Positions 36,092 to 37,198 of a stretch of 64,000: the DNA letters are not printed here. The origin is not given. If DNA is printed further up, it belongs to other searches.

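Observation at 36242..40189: Doc-type Fic protein encoded as a third gene of the dnaK-dnaJ chaperone operon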

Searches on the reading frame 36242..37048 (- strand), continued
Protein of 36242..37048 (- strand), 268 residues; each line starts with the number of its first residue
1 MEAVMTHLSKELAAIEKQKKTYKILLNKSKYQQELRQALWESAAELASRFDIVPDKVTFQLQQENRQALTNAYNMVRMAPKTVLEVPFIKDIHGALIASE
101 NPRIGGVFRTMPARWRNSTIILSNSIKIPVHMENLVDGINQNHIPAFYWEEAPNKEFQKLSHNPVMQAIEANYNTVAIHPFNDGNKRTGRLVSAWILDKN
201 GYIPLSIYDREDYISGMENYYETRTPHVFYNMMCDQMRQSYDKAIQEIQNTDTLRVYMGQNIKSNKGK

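Call 17: find_encoding_contigs(protein=P0017, flank=7000, max_places=2)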
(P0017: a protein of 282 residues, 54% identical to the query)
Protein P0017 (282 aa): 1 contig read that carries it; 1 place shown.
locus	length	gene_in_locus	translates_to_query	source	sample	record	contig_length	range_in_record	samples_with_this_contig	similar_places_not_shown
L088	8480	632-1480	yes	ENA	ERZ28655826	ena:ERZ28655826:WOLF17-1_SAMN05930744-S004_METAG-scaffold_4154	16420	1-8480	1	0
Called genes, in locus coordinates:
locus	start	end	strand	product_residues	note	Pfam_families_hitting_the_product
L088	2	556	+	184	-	?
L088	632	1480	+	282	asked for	PF02661:Fic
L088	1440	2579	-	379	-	PF01612:DNA_pol_A_exo1, PF00570:HRDC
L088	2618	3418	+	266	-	PF01743:PolyA_pol, PF12627:PolyA_pol_RNAbd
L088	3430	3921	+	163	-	-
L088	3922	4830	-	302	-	PF00483:NTP_transferase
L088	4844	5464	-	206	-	PF02578:Cu-oxidase_4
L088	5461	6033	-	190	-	PF09835:DUF2062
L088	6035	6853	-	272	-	PF01790:LGT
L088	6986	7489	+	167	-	-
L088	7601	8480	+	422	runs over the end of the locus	PF07498:Rho_N, PF07497:Rho_RNA_bind, PF00006:ATP-synt_ab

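Call 27: predict_structure(alignment_id=A1)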
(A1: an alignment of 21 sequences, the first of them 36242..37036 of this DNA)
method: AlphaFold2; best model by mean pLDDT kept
length: 264 residues; sequences in the alignment: 21
mean_pLDDT: 82.7   pTM: 0.84
mean pLDDT of the five models: 82.7, 79.0, 74.7, 73.4, 71.8
residues with pLDDT >= 90: 117; 70-90: 99; 50-70: 27; < 50: 21
segments of 3 or more residues with pLDDT < 50: 112-116, 144-146, 255-264
pLDDT, mean of each block of 10 residues (from residue 1): 82 98 93 92 73 73 90 95 95 82 79 52 85 87 55 82 91 86 93 97 90 83 87 97 84 48 40
secondary structure, 60 per line:
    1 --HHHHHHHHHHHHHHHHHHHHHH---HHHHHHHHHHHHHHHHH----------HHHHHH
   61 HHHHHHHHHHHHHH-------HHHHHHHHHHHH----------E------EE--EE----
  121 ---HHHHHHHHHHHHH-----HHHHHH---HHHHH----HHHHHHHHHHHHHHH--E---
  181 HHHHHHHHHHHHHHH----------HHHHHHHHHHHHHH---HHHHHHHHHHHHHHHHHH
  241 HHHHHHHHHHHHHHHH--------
elements in order: H3-24 H28-44 H55-74 H82-93 H124-136 H142-147 H151-155 H160-174 H181-195 H206-219 H223-256
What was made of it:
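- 36575..36616 (-): Family-specific insertion (V/I).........(D/N)xxFQ, residues 141-154. Invariant residues are A142, F143, Y144, W145, E147, F153 and Q154. It is locally low-confidence in the model (pLDDT below 50 at 144-146; call 27).
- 36662..36733 (-): Flap (target-docking) segment, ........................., residues 102-125. The model shows short strands here (call 27).
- AF2 model with pLDDT 82.7 and pTM 0.84 (call 27). The flap and the insertion are the least confident parts of the model (pLDDT below 50 at 112-116 and 144-146; call 27), and I could not inspect the coordinates.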

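Call 29: search_protein_representatives(alignment_id=A1)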
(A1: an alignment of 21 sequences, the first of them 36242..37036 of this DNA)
Query: 21 sequences, 271 profile positions. Proteins with E-value up to 0.001 (for the whole library): 3147; up to 1e-10: 98; up to 1e-30: 5. The best 150 are listed.
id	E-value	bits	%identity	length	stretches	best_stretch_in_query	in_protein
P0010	5.5e-132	455.5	-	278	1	1-269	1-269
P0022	8.9e-104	363.0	-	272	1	1-257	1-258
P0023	1.3e-78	280.4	-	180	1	96-253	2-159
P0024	1.2e-68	247.8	-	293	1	3-248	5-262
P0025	3.3e-61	223.4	-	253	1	3-248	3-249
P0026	7.3e-24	100.9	-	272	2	12-139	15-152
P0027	1.9e-20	89.7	-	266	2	153-237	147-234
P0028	3.3e-20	88.9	-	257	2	158-239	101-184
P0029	3.6e-20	88.8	-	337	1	26-247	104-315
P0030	4.0e-20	88.7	-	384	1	59-249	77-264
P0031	5.7e-19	84.9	-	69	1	1-69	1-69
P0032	7.1e-19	84.5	-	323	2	156-231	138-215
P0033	4.8e-18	81.8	-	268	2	160-234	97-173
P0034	5.7e-18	81.6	-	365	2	159-262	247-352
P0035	1.6e-17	80.2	-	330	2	164-239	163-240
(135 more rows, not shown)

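Call 31: fold_search(model_id=the predicted structure, library=pdb)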
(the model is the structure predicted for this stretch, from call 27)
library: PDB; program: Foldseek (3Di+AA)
matches with E <= 10: 339; with E <= 0.001: 49
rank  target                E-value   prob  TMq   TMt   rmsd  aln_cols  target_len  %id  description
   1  4u04_B                9.4e-09  1.00  0.61  0.51   7.0       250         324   20  Structure of a eukaryotic fic domain containing protein (released 2014-12-10)
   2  6i7g_B                1.5e-08  1.00  0.71  0.56   4.0       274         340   19  Crystal structure of dimeric wild type FICD complexed with ATP (released 2019-09-25)
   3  6i7k                  2.6e-08  1.00  0.67  0.54   4.3       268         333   19  Crystal structure of monomeric FICD mutant L258D complexed with MgATP (released 2019-09-25)
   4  6i7l                  2.9e-08  1.00  0.70  0.56   4.3       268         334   20  Crystal structure of monomeric FICD mutant L258D complexed with MgAMP-PNP (released 2019-09-25)
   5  4u04_A                3.5e-08  1.00  0.64  0.54   6.8       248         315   20  Structure of a eukaryotic fic domain containing protein (released 2014-12-10)
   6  4u0z_H                4.6e-08  1.00  0.64  0.54   6.4       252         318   22  Eukaryotic Fic Domain containing protein with bound APCPP (released 2014-12-10)
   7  4u0z_E                4.8e-08  1.00  0.63  0.52   5.5       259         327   22  Eukaryotic Fic Domain containing protein with bound APCPP (released 2014-12-10)
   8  4u0s_B                5.3e-08  1.00  0.66  0.55   5.7       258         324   19  Structure of Eukaryotic fic domain containing protein with ADP (released 2014-12-10)
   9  4u0u_A                7.0e-08  1.00  0.67  0.54   6.3       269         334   19  Wild type eukaryotic fic domain containing protein with ADP (released 2014-12-10)
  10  4u0s_A                8.1e-08  1.00  0.65  0.54   4.5       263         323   20  Structure of Eukaryotic fic domain containing protein with ADP (released 2014-12-10)
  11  4u0z_D                1.1e-07  1.00  0.67  0.55   4.9       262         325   21  Eukaryotic Fic Domain containing protein with bound APCPP (released 2014-12-10)
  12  4u0z_C                1.1e-07  1.00  0.67  0.55   4.9       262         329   22  Eukaryotic Fic Domain containing protein with bound APCPP (released 2014-12-10)
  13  4u07_A                1.1e-07  1.00  0.66  0.55   4.3       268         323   19  ATP bound to eukaryotic FIC domain containing protein (released 2014-12-10)
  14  4u0z_G                1.1e-07  1.00  0.62  0.52   5.7       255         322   22  Eukaryotic Fic Domain containing protein with bound APCPP (released 2014-12-10)
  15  7b7z_A                1.1e-07  1.00  0.69  0.55   4.7       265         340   22  DeAMPylation complex of monomeric FICD and AMPylated BiP (state 1) (released 2021-07-07)
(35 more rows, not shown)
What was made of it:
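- On Fic/Fido superfamily (Pfam PF02661): 49 PDB Fic chains match at E <= 1e-3 (calls 27, 31).
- The best Foldseek matches are human FICD (TM 0.71, E = 1e-8), C. elegans FIC-1, BT_2513 and SoFic (call 31).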

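Call 34: find_related_loci(query=A1, collection=metagenome_contigs, flank=5000)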
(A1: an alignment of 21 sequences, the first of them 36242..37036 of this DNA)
Query A1 (264 aa) in metagenome_contigs; peptide patterns used: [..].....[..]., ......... (x = any residue, [..] = any of these).
600 stretches matched a pattern (row limit reached: there are more); 41 encode a relative of the query (tblastn E <= 1e-3); 41 distinct loci.
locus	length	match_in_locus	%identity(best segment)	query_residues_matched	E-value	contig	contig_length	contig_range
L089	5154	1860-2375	24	73-257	6e-8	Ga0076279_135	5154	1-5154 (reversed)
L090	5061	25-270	28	101-200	2e-7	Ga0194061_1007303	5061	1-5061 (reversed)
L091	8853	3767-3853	66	170-198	3e-7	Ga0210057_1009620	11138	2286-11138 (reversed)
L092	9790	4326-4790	26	56-203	5e-6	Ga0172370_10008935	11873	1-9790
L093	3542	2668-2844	33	132-198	6e-6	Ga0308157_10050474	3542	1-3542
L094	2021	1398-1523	40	160-199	5e-6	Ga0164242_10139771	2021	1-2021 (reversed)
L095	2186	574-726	42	149-198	7e-6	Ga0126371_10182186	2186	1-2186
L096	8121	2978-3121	44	161-207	1e-5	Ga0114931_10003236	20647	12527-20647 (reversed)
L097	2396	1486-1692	36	145-209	1e-5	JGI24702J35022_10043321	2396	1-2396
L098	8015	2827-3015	38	129-199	1e-5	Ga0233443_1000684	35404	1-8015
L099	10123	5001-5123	44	159-197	1e-5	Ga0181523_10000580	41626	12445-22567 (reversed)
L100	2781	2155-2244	53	169-198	1e-5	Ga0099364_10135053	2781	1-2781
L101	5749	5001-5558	24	40-233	2e-5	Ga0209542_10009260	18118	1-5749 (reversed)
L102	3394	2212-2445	37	148-218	2e-5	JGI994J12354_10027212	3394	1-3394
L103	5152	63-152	53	169-198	2e-5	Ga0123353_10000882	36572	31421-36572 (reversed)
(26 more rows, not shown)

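Call 48: find_encoding_contigs(protein=P0024, flank=6000, max_places=2)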
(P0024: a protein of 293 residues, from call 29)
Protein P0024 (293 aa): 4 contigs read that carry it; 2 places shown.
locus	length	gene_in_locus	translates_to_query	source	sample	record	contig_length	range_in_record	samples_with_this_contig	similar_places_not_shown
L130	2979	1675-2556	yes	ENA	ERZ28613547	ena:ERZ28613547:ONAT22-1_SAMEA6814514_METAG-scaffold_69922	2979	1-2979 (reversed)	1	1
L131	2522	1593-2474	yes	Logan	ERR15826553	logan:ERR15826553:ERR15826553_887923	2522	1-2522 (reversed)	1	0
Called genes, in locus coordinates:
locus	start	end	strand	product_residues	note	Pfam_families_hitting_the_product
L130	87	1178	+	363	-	-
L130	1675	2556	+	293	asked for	PF02661:Fic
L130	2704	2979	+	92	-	?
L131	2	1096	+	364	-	?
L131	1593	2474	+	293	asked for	PF02661:Fic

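Call 49: find_encoding_contigs(protein=P0025, flank=6000, max_places=2)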
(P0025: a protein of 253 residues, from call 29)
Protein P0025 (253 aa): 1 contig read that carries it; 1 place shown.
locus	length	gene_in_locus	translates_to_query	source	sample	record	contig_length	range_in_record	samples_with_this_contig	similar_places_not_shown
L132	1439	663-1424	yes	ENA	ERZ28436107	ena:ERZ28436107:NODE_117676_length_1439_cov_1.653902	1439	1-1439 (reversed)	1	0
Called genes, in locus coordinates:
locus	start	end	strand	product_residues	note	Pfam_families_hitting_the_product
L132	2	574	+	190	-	?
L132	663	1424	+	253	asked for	PF02661:Fic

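Call 50: search_protein_families(library=pfam, proteins=[L132:2-574:+, L130:87-1178:+, L130:2704-2979:+], max_evalue=0.01)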
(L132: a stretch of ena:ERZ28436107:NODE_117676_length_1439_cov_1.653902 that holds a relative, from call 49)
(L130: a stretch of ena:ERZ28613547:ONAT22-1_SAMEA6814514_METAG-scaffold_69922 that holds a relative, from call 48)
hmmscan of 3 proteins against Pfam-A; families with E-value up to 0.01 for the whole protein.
L132:2-574:+ (190 aa): 0 families

L130:87-1178:+ (363 aa): 1 family
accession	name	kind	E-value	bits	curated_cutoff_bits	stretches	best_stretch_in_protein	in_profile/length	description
PF07661.19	MORN_2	-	0.00017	21.8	29.6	0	48-67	3-22/22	MORN repeat variant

L130:2704-2979:+ (92 aa): 1 family
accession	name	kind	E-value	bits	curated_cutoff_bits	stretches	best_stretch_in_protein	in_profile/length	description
PF00572.24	Ribosomal_L13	-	6.6e-33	113.8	23.8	1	17-91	2-76/119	Ribosomal protein L13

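Call 60: search_solved_structures(query=A1, max_evalue=0.01, show_alignments=1)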
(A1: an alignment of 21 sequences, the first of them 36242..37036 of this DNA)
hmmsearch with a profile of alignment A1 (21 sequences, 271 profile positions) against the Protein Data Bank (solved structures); distinct sequences matched with E-value up to 0.01: 23.
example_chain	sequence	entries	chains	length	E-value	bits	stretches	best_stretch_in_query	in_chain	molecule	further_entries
6i7j_A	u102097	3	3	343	4.1e-10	42.7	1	155-215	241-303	Adenosine monophosphate-protein transferase FICD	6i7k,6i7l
9yz5_A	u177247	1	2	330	4.5e-10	42.5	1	156-215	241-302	Protein adenylyltransferase FICD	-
6i7g_A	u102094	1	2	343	4.7e-10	42.4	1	156-215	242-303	Adenosine monophosphate-protein transferase FICD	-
4u04_A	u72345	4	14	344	4.8e-10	42.4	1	156-215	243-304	Adenosine monophosphate-protein transferase FICD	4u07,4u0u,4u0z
6i7h_A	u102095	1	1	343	4.9e-10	42.4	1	157-215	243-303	Adenosine monophosphate-protein transferase FICD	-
4u0s_A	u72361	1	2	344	5e-10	42.4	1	156-215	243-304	Adenosine monophosphate-protein transferase FICD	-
6i7i_A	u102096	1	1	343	5.1e-10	42.4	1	156-215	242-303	Adenosine monophosphate-protein transferase FICD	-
6zmd_B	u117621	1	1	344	1.4e-09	40.9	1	156-209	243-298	Protein adenylyltransferase FICD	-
5jj6_A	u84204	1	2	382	3.8e-09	39.5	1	157-213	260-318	Adenosine monophosphate-protein transferase FICD homolog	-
5jj7_A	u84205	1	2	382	3.9e-09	39.5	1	157-213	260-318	Adenosine monophosphate-protein transferase FICD homolog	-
7b7z_A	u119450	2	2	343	1.7e-08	37.4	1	155-215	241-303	Protein adenylyltransferase FICD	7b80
3cuc_A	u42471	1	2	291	4.2e-08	36.1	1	160-211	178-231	Protein of unknown function with a Fic domain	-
4x2e_A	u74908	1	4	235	0.00012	24.7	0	166-201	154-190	Fic family protein putative filamentation induced by cAMP protein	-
4x2c_A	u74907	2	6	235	0.00046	22.8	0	166-201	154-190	Fic family protein putative filamentation induced by cAMP protein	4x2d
4rgl_A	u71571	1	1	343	0.00082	22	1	155-243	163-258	Filamentation induced by cAMP protein Fic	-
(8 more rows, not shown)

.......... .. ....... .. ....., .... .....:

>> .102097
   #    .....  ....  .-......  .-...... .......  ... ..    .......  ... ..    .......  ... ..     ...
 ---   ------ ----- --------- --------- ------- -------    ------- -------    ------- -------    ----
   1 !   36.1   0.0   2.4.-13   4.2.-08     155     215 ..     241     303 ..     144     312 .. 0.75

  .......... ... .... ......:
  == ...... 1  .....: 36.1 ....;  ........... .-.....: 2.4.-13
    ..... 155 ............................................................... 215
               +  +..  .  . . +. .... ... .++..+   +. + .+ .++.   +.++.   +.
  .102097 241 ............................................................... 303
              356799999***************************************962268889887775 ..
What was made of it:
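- The family profile against PDB sequences gives FICD at 4e-10 (call 60). The fold is closest to FICD, the enzyme that modifies BiP (calls 31, 60).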

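Call 61: fold_search(model_id=the predicted structure, library=viral)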
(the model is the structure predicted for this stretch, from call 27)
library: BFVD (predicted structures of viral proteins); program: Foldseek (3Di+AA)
matches with E <= 10: 221; with E <= 0.001: 5
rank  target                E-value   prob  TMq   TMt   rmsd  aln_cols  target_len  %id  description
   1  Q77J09                1.5e-05  1.00  0.53  0.54   6.7       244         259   17  Wsv406 [White spot syndrome virus (isolate Shrimp/China/Tongan/1996)]
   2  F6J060                1.9e-05  1.00  0.55  0.27   4.9       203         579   17  (no name in the UniProt tables at hand)
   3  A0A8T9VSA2            3.8e-05  1.00  0.48  0.62   6.2       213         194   16  (no name in the UniProt tables at hand)
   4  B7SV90                6.3e-05  1.00  0.50  0.58   8.3       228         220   17  FIC protein-like protein [Oryctes rhinoceros nudivirus]
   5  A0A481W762            2.4e-04  1.00  0.44  0.41  20.4       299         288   13  Fic family protein [Fusobacterium phage Fnu1]
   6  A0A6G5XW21            3.7e-03  1.00  0.52  0.48   6.6       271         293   15  (no name in the UniProt tables at hand)
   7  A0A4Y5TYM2            9.8e-02  0.99  0.37  0.34   5.7       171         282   15  (no name in the UniProt tables at hand)
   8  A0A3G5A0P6            6.4e-01  0.08  0.13  0.16  24.6       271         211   12  Uncharacterized protein [Harvfovirus sp.]
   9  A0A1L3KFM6            7.3e-01  0.10  0.18  0.20  24.0       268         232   12  Uncharacterized protein [Beihai noda-like virus 25]
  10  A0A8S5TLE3            8.0e-01  0.03  0.10  0.07  23.3       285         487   10  Tail tape measure [Siphoviridae sp. ctgn638]
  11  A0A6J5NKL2            9.3e-01  0.13  0.16  0.12  24.2       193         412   11  Uncharacterized protein [uncultured Caudovirales phage]
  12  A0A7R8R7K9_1          9.3e-01  0.06  0.14  0.06  23.9       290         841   11  Tape measure protein [Klebsiella phage vB_KaS-Veronica]
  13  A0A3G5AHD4            1.0e+00  0.06  0.13  0.08  17.4       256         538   10  Uncharacterized protein [Sylvanvirus sp.]
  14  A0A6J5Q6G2            1.1e+00  0.08  0.16  0.16  16.4       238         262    9  Glycoside hydrolase, family 19, catalytic [uncultured Caudovirales phage]
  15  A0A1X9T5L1            1.2e+00  0.07  0.18  0.17  17.7       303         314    7  Oxidoreductase motif protein [Ranid herpesvirus 3]
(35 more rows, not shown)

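Call 62: search_protein_families(library=padloc, proteins=[window:36242-37036:-], max_evalue=0.01)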
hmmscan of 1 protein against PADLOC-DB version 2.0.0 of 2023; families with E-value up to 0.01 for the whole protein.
window:36242-37036:- (264 aa): 12 families
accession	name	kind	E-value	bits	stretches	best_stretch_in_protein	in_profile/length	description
PDLC03963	SoFic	-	1.8e-15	55.2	1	58-260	94-287/361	-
PDLC04840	PDC-S04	-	1.4e-12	45.8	1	62-214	58-197/227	-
PDLC04836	PDC-S04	-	7.4e-11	39.7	1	152-246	146-239/244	-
PDLC04839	PDC-S04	-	7.3e-08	30.3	1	153-218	118-181/205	-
PDLC04837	PDC-S04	-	1.5e-06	25.7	1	70-188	75-178/234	-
PDLC04966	PDC-S24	-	2.6e-05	21.3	1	154-200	297-343/497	-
PDLC04838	PDC-S04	-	5e-05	21.2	1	151-218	119-188/209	-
PDLC04963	PDC-S23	-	0.0008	16.9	1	169-199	237-267/312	-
PDLC04965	PDC-S23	-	0.0012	16.3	1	169-198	254-283/327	-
PDLC04842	PDC-S04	-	0.0014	16.4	1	140-215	78-154/202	-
PDLC04964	PDC-S23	-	0.0015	15.8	1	162-197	250-285/331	-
PDLC04848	PDC-S05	-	0.0094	13.6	0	164-197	213-246/291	-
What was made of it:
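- Tried and rejected: Only generic SoFic and PDC-S04 Fic-domain hits were returned, with no system context (call 62).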

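Call 70: list_cluster_members(proteins=[P0006, P0001, window:36242-37036:-])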
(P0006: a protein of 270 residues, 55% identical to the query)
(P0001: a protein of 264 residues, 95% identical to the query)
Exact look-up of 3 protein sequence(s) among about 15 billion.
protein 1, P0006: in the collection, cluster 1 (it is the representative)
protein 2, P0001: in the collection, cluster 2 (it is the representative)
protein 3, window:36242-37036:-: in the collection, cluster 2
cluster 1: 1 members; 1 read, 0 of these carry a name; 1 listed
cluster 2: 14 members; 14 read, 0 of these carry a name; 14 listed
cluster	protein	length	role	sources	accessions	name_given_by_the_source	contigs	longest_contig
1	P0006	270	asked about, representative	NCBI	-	-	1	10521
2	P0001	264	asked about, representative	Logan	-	-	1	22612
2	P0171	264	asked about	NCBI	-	-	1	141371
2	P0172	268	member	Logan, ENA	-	-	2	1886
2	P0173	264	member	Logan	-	-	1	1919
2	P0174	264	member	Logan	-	-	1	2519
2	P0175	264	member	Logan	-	-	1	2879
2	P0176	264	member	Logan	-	-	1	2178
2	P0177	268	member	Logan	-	-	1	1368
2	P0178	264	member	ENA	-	-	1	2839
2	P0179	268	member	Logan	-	-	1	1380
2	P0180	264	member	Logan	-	-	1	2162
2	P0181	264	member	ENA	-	-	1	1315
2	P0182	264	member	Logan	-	-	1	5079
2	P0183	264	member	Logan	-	-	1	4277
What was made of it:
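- Checked: In the public collection, 11 of the 14 members of this protein's cluster are called as 264 aa (call 70).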

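Call 71: find_encoding_contigs(protein=window:36242-37036:-, flank=1000, max_places=3)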
Protein window:36242-37036:- (264 aa): no gene with exactly this product is on record in the collection.
